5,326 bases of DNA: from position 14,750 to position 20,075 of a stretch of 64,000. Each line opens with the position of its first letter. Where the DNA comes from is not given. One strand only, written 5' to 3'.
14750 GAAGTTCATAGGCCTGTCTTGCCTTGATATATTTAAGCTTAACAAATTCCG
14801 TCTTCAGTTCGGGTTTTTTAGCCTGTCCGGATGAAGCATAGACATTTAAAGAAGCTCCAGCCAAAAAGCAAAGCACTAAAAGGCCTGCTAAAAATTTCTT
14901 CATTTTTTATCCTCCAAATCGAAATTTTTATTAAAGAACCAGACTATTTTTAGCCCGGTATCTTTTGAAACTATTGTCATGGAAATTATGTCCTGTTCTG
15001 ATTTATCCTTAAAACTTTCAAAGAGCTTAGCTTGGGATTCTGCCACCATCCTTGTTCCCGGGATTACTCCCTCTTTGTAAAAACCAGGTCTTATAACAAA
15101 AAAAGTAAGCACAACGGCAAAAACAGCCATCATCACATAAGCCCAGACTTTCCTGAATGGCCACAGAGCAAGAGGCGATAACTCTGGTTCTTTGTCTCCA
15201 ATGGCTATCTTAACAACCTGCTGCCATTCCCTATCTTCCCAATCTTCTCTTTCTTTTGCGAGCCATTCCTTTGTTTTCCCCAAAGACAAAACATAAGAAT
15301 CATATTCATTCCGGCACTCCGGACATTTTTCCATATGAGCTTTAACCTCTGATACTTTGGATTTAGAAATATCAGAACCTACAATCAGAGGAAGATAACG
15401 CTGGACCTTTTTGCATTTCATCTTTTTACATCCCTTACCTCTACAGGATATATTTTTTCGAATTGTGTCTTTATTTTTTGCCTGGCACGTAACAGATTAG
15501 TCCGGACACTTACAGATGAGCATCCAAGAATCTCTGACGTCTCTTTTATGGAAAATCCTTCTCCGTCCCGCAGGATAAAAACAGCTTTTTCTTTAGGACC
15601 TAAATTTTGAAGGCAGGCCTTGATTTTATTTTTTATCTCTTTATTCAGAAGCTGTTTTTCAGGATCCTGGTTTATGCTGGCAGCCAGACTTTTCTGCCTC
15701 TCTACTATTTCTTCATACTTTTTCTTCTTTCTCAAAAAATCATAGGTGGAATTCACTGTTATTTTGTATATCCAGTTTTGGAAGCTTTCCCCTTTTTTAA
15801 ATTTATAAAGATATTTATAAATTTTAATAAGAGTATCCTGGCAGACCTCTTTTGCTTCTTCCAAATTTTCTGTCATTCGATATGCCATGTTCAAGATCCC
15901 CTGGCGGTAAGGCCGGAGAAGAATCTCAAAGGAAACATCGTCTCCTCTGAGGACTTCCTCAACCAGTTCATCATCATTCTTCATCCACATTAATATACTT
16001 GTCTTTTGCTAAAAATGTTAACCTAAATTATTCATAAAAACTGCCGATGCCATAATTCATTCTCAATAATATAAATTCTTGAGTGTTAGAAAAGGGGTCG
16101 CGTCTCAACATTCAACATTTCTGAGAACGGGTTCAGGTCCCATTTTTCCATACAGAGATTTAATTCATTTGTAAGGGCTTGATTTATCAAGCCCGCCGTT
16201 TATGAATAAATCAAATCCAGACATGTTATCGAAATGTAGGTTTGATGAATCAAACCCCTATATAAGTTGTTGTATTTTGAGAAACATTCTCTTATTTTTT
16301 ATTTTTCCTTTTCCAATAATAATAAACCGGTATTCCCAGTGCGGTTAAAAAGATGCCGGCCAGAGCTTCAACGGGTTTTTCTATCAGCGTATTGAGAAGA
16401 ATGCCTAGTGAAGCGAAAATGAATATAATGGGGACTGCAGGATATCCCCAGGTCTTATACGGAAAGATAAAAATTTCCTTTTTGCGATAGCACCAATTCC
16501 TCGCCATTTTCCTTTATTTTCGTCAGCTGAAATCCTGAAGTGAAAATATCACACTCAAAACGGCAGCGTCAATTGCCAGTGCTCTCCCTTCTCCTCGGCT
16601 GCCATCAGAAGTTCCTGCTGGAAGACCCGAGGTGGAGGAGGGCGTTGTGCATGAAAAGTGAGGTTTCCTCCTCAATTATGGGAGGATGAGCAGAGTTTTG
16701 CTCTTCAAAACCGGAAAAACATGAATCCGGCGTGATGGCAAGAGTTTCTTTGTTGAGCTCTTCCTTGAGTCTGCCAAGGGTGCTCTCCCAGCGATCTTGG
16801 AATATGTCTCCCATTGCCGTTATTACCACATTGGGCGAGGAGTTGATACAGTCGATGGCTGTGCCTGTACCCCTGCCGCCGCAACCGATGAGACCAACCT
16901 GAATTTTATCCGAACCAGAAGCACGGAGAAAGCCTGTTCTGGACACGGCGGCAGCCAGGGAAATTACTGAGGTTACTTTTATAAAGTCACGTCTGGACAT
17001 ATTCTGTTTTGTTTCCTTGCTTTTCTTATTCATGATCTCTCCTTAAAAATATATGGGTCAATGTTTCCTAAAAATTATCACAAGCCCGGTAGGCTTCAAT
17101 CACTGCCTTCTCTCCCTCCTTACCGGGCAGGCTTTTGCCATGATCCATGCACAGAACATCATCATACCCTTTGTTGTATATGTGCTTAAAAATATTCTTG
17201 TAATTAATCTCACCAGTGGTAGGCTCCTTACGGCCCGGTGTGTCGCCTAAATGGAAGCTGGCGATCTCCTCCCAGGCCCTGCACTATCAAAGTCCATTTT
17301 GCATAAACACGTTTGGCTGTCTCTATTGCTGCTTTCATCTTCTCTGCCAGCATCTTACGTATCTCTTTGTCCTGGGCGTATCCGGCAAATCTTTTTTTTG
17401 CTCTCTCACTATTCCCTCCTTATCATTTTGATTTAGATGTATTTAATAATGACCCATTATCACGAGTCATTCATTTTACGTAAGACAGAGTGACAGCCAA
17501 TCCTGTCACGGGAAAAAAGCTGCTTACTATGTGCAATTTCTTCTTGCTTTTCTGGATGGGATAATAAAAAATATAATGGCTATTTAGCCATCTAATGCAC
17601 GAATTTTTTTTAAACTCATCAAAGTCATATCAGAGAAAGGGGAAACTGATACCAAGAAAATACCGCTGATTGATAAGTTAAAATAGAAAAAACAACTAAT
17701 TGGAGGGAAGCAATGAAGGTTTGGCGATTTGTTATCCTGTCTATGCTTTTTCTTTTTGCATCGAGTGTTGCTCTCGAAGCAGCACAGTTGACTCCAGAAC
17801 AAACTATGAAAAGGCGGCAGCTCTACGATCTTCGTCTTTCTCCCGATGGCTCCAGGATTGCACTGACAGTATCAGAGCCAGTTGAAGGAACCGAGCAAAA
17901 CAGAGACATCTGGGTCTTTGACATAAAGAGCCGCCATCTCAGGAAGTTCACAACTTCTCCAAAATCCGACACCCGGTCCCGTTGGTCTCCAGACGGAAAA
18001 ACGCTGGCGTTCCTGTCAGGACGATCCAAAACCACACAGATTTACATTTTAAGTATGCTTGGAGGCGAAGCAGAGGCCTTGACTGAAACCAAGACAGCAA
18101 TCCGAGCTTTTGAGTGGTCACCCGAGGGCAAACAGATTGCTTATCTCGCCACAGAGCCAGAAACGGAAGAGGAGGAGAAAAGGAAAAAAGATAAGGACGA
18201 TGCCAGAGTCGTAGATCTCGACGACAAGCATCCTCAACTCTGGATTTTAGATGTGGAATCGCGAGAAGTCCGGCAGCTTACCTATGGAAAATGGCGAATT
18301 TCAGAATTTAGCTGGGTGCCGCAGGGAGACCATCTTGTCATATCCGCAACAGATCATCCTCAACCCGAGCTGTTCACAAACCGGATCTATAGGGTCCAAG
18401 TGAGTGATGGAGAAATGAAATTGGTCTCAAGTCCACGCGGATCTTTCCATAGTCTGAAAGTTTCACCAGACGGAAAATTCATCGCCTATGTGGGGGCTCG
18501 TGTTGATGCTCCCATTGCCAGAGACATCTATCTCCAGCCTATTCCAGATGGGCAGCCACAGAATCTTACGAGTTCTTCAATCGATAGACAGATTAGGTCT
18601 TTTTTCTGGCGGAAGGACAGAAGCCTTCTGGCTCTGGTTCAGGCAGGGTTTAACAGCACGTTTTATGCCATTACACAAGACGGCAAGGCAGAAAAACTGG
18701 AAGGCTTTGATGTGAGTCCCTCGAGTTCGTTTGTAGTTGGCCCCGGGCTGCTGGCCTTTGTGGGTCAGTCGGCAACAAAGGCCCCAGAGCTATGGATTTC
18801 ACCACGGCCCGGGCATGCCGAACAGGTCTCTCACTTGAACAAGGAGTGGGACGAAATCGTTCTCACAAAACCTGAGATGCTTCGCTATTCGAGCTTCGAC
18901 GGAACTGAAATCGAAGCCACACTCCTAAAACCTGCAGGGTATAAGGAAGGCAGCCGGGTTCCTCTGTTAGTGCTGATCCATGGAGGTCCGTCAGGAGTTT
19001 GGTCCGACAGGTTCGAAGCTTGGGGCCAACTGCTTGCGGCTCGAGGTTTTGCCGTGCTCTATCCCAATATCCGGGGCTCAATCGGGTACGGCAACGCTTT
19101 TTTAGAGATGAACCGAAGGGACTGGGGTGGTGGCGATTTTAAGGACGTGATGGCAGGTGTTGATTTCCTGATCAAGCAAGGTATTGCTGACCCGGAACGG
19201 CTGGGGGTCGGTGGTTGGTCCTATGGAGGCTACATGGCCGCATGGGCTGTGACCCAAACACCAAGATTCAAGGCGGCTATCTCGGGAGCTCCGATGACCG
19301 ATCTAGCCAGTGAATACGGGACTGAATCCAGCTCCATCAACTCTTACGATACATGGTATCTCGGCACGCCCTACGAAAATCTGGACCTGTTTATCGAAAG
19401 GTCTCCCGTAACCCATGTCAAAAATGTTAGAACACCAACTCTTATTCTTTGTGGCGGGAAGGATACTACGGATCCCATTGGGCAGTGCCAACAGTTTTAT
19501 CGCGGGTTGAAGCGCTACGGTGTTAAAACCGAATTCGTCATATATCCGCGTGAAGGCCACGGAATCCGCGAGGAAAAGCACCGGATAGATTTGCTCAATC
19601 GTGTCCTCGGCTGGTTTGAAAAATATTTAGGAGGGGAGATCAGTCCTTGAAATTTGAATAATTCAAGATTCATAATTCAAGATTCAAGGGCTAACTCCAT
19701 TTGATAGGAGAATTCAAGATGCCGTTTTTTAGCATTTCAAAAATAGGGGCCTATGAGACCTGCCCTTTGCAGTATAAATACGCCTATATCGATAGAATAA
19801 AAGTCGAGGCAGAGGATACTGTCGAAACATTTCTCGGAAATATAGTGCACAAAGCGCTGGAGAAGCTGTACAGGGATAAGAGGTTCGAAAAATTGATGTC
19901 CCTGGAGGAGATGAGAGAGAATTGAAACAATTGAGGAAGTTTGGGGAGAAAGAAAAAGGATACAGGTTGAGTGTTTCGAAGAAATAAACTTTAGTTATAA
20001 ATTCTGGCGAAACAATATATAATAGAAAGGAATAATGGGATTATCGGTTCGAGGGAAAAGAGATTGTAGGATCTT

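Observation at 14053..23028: Permuted repeat arrangement: [78-nt]-ECF operon-[552-bp] at one site versus a seamless [552-bp][78-nt] joint at the other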

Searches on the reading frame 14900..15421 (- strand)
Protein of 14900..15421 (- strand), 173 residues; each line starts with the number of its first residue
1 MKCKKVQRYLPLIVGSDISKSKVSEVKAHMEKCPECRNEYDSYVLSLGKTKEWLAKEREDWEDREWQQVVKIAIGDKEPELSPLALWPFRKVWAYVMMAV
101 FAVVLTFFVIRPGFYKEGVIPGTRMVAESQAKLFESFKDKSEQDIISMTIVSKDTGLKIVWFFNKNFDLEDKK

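Call 10: search_protein_families(library=pfam, proteins=[window:14900-15421:-], max_evalue=0.01)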
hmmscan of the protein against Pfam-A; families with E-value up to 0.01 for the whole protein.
window:14900-15421:- (173 aa): 1 family
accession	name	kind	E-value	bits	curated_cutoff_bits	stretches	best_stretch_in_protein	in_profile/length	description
PF13490.11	zf-HC2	-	6.3e-05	23.4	22.2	1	3-37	1-35/35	Putative zinc-finger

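Call 86: search_protein_families(library=ncbifam, proteins=[window:14900-15421:-], max_evalue=0.01)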
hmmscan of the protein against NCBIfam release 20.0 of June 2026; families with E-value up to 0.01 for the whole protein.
window:14900-15421:- (173 aa): 1 family
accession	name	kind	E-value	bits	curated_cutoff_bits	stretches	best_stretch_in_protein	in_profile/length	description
TIGR03988.1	antisig_RsrA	equivalog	0.00016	21.7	62.5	1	3-41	2-40/77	mycothiol system anti-sigma-R factor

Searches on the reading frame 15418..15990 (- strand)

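Call 10: search_protein_families(library=pfam, proteins=[window:15418-15990:-], max_evalue=0.01)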
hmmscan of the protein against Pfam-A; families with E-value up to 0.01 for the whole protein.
window:15418-15990:- (190 aa): 5 families
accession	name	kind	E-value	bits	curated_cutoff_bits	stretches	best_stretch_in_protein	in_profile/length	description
PF08281.18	Sigma70_r4_2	-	3.2e-15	55.9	25.7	1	121-173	2-54/54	Sigma-70, region 4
PF04542.20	Sigma70_r2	-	3.7e-13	49.5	24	1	24-91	1-70/71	Sigma-70 region 2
PF04545.22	Sigma70_r4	-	3.8e-08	33.2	24.1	1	126-174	1-49/50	Sigma-70, region 4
PF07638.17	Sigma70_ECF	-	5.1e-07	30.2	21.1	1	8-177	6-183/185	ECF sigma factor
PF22233.2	PhyR_sigma-like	-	8.7e-05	22.7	27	1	127-176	1-50/50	Response regulator PhyR, sigma-like domain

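Call 86: search_protein_families(library=ncbifam, proteins=[window:15418-15990:-], max_evalue=0.01)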
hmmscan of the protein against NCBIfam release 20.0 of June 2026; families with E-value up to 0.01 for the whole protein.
window:15418-15990:- (190 aa): 104 families (the best 25 are shown)
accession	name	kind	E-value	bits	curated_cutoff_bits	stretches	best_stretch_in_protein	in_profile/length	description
NF058625.1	sigma_PG0214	equivalog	3.8e-34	117.8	130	1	20-181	5-165/170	GFO_1088 family ECF-type sigma factor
NF008888.0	PRK11922.1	equivalog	3e-30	105.6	204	1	4-180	15-199/231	RNA polymerase sigma factor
TIGR02937.1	sigma70-ECF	superfamily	1e-29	103.3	42.9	1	22-176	4-164/165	sigma-70 family RNA polymerase sigma factor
NF007223.0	PRK09641.1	equivalog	1.4e-29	103.3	209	1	8-179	7-186/187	RNA polymerase sigma factor SigW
TIGR02950.1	SigM_subfam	subfamily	2.3e-29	102.3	147.95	1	22-176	3-157/159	RNA polymerase sigma factor, SigM family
TIGR02939.1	RpoE_Sigma70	equivalog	4.6e-28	98.5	236.15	1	5-177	6-186/190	RNA polymerase sigma factor RpoE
NF004113.0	PRK05602.1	equivalog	1e-26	93.9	208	1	4-179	30-203/211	RNA polymerase sigma factor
NF006089.0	PRK08241.1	subfamily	1e-25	90.5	240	2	14-101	17-104/343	RNA polymerase subunit sigma-70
NF007225.0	PRK09643.1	equivalog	1.4e-25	90.2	190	1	5-179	13-184/204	RNA polymerase sigma factor SigM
NF009166.1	PRK12513.1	equivalog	2e-25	89.6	206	1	4-177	7-186/193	RNA polymerase sigma factor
TIGR02954.1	Sig70_famx3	hypoth_equivalog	2.1e-25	89.5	188.5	1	6-179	3-169/170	RNA polymerase sigma-70 factor, TIGR02954 family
TIGR02960.1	SigX5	hypoth_equivalog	8.1e-25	87.7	264.75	2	17-101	3-87/322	RNA polymerase sigma-70 factor, TIGR02960 family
TIGR02985.1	Sig70_bacteroi1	subfamily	1.2e-24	87.4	126.4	1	20-176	2-161/162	RNA polymerase sigma-70 factor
TIGR02948.1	SigW_bacill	equivalog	3.7e-24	85.8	243.1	1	8-178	7-185/187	RNA polymerase sigma factor SigW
NF009171.0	PRK12518.1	equivalog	4.1e-24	85.5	208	1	5-178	13-185/191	RNA polymerase sigma factor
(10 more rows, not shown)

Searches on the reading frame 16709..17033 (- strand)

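Call 83: search_protein_families(library=pfam, proteins=[window:16709-17033:-], max_evalue=5)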
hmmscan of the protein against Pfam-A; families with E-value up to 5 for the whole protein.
window:16709-17033:- (108 aa): 2 families
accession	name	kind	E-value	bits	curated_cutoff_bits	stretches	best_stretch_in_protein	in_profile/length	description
PF10518.14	TAT_signal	-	0.00041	20.6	22.7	1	11-30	1-20/21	TAT (twin-arginine translocation) pathway signal sequence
PF10399.14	UCR_Fe-S_N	-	0.19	11.6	24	1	5-23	2-20/41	Ubiquitinol-cytochrome C reductase Fe-S subunit TAT signal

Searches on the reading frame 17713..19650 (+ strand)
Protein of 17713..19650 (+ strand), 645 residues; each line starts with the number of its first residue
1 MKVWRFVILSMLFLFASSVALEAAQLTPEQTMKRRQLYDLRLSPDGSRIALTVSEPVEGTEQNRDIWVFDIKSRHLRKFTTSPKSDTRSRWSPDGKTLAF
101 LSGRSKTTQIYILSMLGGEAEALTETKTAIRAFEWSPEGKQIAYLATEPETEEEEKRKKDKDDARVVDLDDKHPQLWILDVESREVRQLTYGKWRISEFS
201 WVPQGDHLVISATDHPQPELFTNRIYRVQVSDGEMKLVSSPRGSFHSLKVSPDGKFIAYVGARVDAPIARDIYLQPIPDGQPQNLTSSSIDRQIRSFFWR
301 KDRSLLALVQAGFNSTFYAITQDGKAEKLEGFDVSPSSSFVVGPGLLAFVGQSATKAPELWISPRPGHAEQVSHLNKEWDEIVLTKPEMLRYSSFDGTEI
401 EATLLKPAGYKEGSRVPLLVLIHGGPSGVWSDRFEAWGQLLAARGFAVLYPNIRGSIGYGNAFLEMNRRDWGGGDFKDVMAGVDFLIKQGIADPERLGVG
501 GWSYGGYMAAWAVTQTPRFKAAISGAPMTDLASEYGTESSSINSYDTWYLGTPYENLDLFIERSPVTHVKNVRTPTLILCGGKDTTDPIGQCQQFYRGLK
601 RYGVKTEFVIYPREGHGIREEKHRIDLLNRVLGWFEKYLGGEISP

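Call 10: search_protein_families(library=pfam, proteins=[window:17713-19650:+], max_evalue=0.01)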
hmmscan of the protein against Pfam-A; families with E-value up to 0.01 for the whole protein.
window:17713-19650:+ (645 aa): 24 families
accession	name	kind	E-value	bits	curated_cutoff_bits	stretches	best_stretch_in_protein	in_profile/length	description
PF00326.27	Peptidase_S9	-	1.9e-56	191.3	22.6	1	439-641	8-212/213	Prolyl oligopeptidase family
PF07676.18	PD40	-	9.9e-16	57.7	20.9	1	76-112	1-38/38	WD40-like Beta Propeller Repeat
PF02129.25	Peptidase_S15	-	5.7e-12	46.3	23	1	396-539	1-140/262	X-Pro dipeptidyl-peptidase (S15 family)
PF00930.27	DPPIV_N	-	2.7e-11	43.2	22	1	171-258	257-344/354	Dipeptidyl peptidase IV (DPP IV) N-terminal region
PF25174.1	Beta-prop_THOC3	-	1.3e-10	41.2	305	1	40-145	52-147/272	THOC3 beta-propeller domain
PF01738.24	DLH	-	2.8e-09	37.3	21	1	415-624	12-194/217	Dienelactone hydrolase family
PF00561.26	Abhydrolase_1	-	5e-09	36.6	25.8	1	417-554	1-128/245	alpha/beta hydrolase fold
PF12146.15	Hydrolase_4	-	5.2e-09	36.2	27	1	418-535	6-117/239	Serine aminopeptidase, S33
PF20434.5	BD-FAE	-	6.6e-09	36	26.8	1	413-597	10-213/215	BD-FAE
PF12697.13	Abhydrolase_6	-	1.4e-07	32.8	26.3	1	419-617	1-205/217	Alpha/beta hydrolase family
PF10647.15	Gmad1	-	1.4e-06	28.8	20.5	0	163-325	34-195/251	Lipoprotein LpqB beta-propeller domain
PF12740.14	PETase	-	1.4e-05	25.1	28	1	435-528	71-158/263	PET hydrolase-like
PF07859.19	Abhydrolase_3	-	1.5e-05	25.3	25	1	477-618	50-208/210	alpha/beta hydrolase fold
PF24807.1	WD40_CDC20-Fz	-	8e-05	22.5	200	0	61-141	110-191/292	CDC20/Fizzy WD40 domain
PF12894.13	ANAPC4_WD40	-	0.00033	21.3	22.9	0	124-145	35-56/91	Anaphase-promoting complex subunit 4 WD40 domain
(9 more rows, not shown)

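Call 43: find_homologous_proteins(query=window:17713-19650:+, max_evalue=1e-100)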
Query window:17713-19650:+ (645 aa): 3024 proteins with E <= 1e-100 among 8000 candidates; the best 120 are listed.
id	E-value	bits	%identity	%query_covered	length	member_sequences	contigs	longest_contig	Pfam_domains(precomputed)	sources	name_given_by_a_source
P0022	0.0e+0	1437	96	100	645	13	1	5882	PF10647.16,PF12740.15,PF25174.2,PF00930.28,PF01738.25,PF00561.27,PF07676.19,PF12146.16,PF02129.25,PF00326.28,PF26549.1,PF12697.14,PF26550.2,PF20434.6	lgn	-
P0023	0.0e+0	1035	68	98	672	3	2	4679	PF10647.16,PF25174.2,PF00930.28,PF01738.25,PF00561.27,PF07676.19,PF12146.16,PF02129.25,PF00326.28,PF26549.1,PF26550.2,PF20434.6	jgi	jgi:dipeptidyl aminopeptidase/acylaminoacyl peptidase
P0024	0.0e+0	1032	70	96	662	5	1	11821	PF10647.16,PF12740.15,PF25174.2,PF00930.28,PF01738.25,PF00561.27,PF07676.19,PF12146.16,PF08450.19,PF02129.25,PF00326.28,PF26549.1,PF12697.14,PF26550.2,PF20434.6,PF23414.2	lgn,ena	-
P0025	2.0e-292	990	68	96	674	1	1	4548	PF25174.2,PF00930.28,PF23381.2,PF01738.25,PF12894.14,PF25175.2,PF00561.27,PF07676.19,PF12146.16,PF02129.25,PF00326.28,PF26549.1,PF12697.14,PF26550.2,PF19283.5,PF20434.6,PF23414.2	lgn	-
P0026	8.7e-289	978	65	98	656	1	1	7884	PF07859.20,PF25174.2,PF00930.28,PF23381.2,PF01738.25,PF00561.27,PF07676.19,PF12146.16,PF02129.25,PF00326.28,PF26549.1,PF26550.2,PF20434.6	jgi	-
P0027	1.8e-288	976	64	96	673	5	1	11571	PF12740.15,PF25174.2,PF00930.28,PF23381.2,PF01738.25,PF12894.14,PF00561.27,PF07676.19,PF12146.16,PF02129.25,PF00326.28,PF26549.1,PF05448.19,PF12697.14,PF26550.2,PF20434.6,PF23414.2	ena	-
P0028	2.6e-288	976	64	98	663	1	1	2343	PF25174.2,PF00930.28,PF23381.2,PF01738.25,PF12894.14,PF00561.27,PF07676.19,PF12146.16,PF02129.25,PF00326.28,PF26549.1,PF08662.18,PF26550.2,PF20434.6,PF23414.2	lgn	-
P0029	4.5e-286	969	63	99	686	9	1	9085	PF07859.20,PF12740.15,PF25174.2,PF00930.28,PF23381.2,PF01738.25,PF00561.27,PF07676.19,PF12146.16,PF00326.28,PF26549.1,PF12697.14,PF26550.2,PF20434.6,PF23414.2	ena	-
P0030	2.1e-285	966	66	95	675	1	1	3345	PF12740.15,PF25174.2,PF00930.28,PF23381.2,PF01738.25,PF00561.27,PF07676.19,PF12146.16,PF02129.25,PF00326.28,PF26549.1,PF12697.14,PF26550.2,PF00400.39,PF20434.6,PF23414.2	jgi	-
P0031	2.1e-284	963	63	96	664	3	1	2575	PF07859.20,PF25174.2,PF00930.28,PF01738.25,PF00561.27,PF07676.19,PF12146.16,PF02129.25,PF00326.28,PF26549.1,PF12697.14,PF26550.2,PF20434.6,PF23414.2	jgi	jgi:dipeptidyl aminopeptidase/acylaminoacyl peptidase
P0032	3.3e-283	959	63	98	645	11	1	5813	PF25174.2,PF00930.28,PF01738.25,PF00561.27,PF07676.19,PF12146.16,PF02129.25,PF00326.28,PF26549.1,PF12697.14,PF26550.2,PF02897.22,PF20434.6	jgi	jgi:dipeptidyl aminopeptidase/acylaminoacyl peptidase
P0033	6.2e-283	958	63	96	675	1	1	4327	PF25174.2,PF00930.28,PF01738.25,PF12894.14,PF00561.27,PF07676.19,PF12146.16,PF02129.25,PF00326.28,PF26549.1,PF12697.14,PF26550.2,PF20434.6,PF23414.2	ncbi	-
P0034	8.4e-283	958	63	96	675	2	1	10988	PF10647.16,PF25174.2,PF00930.28,PF23381.2,PF01738.25,PF12894.14,PF00561.27,PF07676.19,PF12146.16,PF02129.25,PF00326.28,PF26549.1,PF26550.2,PF00400.39,PF20434.6,PF23414.2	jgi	-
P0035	9.0e-283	958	64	95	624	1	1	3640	PF07859.20,PF25174.2,PF00930.28,PF23381.2,PF01738.25,PF12894.14,PF25175.2,PF00561.27,PF07676.19,PF12146.16,PF02129.25,PF00326.28,PF26549.1,PF08662.18,PF12697.14,PF26550.2,PF02897.22,PF00400.39,PF20434.6,PF23414.2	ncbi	ncbi:hypothetical protein DRQ09_07980, partial [candidate division KSB1 bacterium]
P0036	3.6e-281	952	63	96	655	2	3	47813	PF12740.15,PF25174.2,PF00930.28,PF01738.25,PF00561.27,PF07676.19,PF12146.16,PF02129.25,PF00326.28,PF26549.1,PF12697.14,PF26550.2,PF20434.6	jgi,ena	-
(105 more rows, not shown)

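Call 61: find_encoding_contigs(protein=P0022, flank=10000, max_places=10)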
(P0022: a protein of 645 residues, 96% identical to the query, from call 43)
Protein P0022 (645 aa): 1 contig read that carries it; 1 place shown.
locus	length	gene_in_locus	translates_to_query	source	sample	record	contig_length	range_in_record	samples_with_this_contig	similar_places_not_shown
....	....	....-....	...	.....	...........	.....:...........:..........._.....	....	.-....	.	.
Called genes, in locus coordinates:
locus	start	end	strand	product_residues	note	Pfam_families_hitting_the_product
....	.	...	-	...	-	?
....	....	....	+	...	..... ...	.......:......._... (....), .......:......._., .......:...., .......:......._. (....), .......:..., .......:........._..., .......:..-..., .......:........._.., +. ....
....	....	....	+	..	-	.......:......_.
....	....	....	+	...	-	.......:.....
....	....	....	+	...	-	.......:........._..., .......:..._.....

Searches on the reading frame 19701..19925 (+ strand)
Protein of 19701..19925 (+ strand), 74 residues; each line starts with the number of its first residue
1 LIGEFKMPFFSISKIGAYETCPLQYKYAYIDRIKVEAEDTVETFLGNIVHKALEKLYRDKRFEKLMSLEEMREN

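Call 11: search_protein_families(library=pfam, proteins=[window:19701-19925:+], max_evalue=0.01)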
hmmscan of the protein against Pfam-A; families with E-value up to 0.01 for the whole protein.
window:19701-19925:+ (74 aa): 1 family
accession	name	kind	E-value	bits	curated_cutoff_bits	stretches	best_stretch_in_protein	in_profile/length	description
PF12705.13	PDDEXK_1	-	1.2e-10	42.2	22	1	10-63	2-51/247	PD-(D/E)XK nuclease superfamily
